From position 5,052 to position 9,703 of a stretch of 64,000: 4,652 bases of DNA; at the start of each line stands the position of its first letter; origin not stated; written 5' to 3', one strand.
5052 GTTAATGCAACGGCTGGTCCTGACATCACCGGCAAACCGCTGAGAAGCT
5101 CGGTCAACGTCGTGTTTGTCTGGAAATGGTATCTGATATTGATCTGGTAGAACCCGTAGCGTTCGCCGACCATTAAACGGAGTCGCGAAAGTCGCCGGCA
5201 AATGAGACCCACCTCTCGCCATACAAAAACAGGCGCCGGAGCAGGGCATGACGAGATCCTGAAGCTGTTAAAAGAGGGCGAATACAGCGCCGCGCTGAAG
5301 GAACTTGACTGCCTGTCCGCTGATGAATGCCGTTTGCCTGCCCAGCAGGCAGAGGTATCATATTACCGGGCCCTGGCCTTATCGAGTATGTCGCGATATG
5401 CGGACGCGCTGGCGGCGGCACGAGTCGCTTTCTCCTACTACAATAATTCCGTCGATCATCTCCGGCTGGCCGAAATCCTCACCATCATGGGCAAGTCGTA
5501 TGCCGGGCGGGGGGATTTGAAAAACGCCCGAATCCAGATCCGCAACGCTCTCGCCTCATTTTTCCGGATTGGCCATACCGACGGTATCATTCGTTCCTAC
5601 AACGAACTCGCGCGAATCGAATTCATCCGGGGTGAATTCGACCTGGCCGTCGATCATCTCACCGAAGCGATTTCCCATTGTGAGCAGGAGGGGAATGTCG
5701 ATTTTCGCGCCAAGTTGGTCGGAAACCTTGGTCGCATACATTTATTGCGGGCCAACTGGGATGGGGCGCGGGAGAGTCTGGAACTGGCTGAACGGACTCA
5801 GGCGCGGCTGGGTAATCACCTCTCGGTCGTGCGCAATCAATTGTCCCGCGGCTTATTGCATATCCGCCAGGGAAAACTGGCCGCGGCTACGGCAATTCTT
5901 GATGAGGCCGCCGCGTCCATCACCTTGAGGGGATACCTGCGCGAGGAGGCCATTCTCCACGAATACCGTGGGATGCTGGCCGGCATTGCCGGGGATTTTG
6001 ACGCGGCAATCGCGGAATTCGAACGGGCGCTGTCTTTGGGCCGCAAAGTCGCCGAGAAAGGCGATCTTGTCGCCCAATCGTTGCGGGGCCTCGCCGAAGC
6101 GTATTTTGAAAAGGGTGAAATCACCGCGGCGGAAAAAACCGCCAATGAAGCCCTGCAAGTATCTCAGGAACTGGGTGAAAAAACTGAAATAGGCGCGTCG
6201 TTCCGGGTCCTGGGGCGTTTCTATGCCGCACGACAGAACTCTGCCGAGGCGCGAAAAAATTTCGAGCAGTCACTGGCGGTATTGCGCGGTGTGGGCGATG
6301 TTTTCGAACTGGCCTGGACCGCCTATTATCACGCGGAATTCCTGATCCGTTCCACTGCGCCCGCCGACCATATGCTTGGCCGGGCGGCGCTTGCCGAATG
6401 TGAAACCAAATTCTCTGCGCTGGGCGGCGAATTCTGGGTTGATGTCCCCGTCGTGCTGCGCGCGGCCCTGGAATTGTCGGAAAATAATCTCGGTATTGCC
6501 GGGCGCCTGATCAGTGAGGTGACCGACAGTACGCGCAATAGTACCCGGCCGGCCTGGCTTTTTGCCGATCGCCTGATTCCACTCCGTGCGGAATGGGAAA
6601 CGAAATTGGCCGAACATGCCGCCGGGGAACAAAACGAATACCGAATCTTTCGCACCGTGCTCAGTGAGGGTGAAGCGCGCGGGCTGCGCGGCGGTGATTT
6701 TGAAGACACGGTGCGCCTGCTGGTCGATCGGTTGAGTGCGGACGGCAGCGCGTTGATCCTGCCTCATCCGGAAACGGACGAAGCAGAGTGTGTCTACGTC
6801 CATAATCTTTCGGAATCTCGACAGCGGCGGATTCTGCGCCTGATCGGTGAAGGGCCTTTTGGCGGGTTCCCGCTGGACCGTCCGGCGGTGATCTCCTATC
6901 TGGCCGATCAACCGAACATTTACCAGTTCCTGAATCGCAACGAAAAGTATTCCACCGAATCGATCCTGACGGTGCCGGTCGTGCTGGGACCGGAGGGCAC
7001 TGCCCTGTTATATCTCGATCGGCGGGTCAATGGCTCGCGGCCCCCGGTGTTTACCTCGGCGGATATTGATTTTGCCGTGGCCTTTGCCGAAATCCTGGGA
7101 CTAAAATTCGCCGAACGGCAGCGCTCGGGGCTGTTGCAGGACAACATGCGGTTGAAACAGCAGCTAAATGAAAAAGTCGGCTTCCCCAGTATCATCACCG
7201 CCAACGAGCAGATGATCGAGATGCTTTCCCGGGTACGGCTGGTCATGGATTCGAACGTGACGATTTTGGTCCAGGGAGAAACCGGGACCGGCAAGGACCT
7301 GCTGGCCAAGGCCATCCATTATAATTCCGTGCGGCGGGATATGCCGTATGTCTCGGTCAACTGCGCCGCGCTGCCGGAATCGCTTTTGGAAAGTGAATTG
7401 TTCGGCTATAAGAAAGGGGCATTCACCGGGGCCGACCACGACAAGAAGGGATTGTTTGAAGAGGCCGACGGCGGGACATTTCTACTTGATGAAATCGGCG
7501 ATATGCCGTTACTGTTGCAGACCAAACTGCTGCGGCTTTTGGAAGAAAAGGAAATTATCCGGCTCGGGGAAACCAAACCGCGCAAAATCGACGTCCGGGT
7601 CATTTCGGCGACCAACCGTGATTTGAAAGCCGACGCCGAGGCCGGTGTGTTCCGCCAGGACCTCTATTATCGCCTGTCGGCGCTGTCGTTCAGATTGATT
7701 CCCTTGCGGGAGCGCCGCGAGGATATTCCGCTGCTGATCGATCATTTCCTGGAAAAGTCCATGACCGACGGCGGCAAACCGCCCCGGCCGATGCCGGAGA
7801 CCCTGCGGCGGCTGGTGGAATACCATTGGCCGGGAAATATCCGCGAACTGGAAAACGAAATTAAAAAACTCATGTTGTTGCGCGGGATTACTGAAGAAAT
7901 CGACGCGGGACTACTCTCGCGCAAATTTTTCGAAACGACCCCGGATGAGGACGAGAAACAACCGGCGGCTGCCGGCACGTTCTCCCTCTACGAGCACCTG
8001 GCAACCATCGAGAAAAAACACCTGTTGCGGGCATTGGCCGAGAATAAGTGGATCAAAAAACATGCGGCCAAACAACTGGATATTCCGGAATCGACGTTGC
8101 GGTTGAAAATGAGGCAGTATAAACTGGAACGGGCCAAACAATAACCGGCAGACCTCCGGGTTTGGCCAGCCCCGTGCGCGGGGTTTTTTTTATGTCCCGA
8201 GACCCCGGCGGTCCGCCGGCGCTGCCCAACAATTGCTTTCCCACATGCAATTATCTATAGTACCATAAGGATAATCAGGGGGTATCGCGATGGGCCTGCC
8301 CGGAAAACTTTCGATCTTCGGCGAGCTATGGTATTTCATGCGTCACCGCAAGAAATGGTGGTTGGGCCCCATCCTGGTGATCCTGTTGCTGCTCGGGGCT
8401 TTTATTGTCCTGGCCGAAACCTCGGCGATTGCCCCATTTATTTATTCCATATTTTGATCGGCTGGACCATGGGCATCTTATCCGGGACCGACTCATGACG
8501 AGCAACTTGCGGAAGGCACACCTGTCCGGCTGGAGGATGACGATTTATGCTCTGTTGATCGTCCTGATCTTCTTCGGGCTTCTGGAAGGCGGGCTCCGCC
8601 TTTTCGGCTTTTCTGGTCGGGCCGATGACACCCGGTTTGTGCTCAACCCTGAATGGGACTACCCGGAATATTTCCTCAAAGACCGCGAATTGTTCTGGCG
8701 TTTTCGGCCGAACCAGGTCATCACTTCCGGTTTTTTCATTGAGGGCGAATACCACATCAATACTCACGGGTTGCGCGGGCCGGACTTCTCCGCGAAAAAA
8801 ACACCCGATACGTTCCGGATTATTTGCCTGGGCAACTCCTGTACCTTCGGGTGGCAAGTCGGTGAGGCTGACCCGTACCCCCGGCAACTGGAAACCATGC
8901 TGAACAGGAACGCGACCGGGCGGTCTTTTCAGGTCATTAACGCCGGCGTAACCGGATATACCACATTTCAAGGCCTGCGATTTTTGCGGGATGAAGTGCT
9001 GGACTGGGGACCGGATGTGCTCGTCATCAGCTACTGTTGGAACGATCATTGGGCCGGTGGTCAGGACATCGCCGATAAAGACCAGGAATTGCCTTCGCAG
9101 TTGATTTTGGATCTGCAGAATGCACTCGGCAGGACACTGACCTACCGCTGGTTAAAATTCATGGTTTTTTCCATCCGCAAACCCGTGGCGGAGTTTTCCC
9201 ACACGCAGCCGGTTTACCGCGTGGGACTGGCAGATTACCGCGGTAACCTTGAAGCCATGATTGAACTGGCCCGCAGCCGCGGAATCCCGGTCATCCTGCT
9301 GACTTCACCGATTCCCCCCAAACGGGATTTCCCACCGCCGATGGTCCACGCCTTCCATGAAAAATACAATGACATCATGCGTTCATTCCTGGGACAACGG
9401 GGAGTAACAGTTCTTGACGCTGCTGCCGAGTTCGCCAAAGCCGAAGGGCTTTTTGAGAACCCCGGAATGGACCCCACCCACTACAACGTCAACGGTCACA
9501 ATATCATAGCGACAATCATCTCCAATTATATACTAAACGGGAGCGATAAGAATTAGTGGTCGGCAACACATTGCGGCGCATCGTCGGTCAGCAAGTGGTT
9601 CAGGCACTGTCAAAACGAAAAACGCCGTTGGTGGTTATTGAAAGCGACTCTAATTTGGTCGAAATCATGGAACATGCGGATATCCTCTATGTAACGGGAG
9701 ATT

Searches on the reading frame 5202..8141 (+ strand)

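Call 32: search_protein_families(library=pfam, proteins=[window:5202-8141:+], max_evalue=0.00001)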
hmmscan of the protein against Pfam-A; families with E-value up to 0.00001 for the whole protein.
window:5202-8141:+ (980 aa): 12 families
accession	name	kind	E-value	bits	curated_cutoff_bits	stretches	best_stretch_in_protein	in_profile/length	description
PF00158.32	Sigma54_activat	-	3.8e-68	228.9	20.2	1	664-829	1-166/168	Sigma-54 interaction domain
PF13424.12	TPR_12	-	1.1e-23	83.6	30.1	2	251-322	4-76/77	Tetratricopeptide repeat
PF25601.1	AAA_lid_14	-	1.3e-21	76.7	27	1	836-920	1-85/87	AAA+ ATPase lid domain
PF14532.12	Sigma54_activ_2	-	2.3e-20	73.7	25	1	668-835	4-138/138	Sigma-54 interaction domain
PF17874.7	TPR_MalT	-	3.5e-17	63.1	45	1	50-242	1-193/336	MalT-like TPR region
PF07719.23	TPR_2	-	1.5e-12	47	27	0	252-279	3-30/34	Tetratricopeptide repeat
PF02954.25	HTH_8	-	5.5e-10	39.2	22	1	933-973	2-42/42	Bacterial regulatory protein, Fis family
PF00515.34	TPR_1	-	5.4e-09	35.9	27.8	0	131-160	2-31/34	Tetratricopeptide repeat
PF13374.12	TPR_10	-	3.5e-08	33.6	27.5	0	335-361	6-32/42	Tetratricopeptide repeat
PF13181.12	TPR_8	-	3.6e-07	30.3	25.7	0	257-279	8-30/34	Tetratricopeptide repeat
PF13432.12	TPR_16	-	4.2e-07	30.7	32.7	0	263-318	10-58/65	Tetratricopeptide repeat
PF10602.15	RPN7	-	5.5e-07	29.9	29.6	0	176-245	79-148/174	26S proteasome subunit RPN7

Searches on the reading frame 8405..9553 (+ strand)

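Call 32: search_protein_families(library=pfam, proteins=[window:8405-9553:+], max_evalue=0.00001)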
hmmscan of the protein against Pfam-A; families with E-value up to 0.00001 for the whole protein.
window:8405-9553:+ (383 aa): 1 family
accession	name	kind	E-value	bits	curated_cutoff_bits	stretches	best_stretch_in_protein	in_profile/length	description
PF13472.12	Lipase_GDSL_2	-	7.6e-23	82.4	32.9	1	141-366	1-177/178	GDSL-like Lipase/Acylhydrolase family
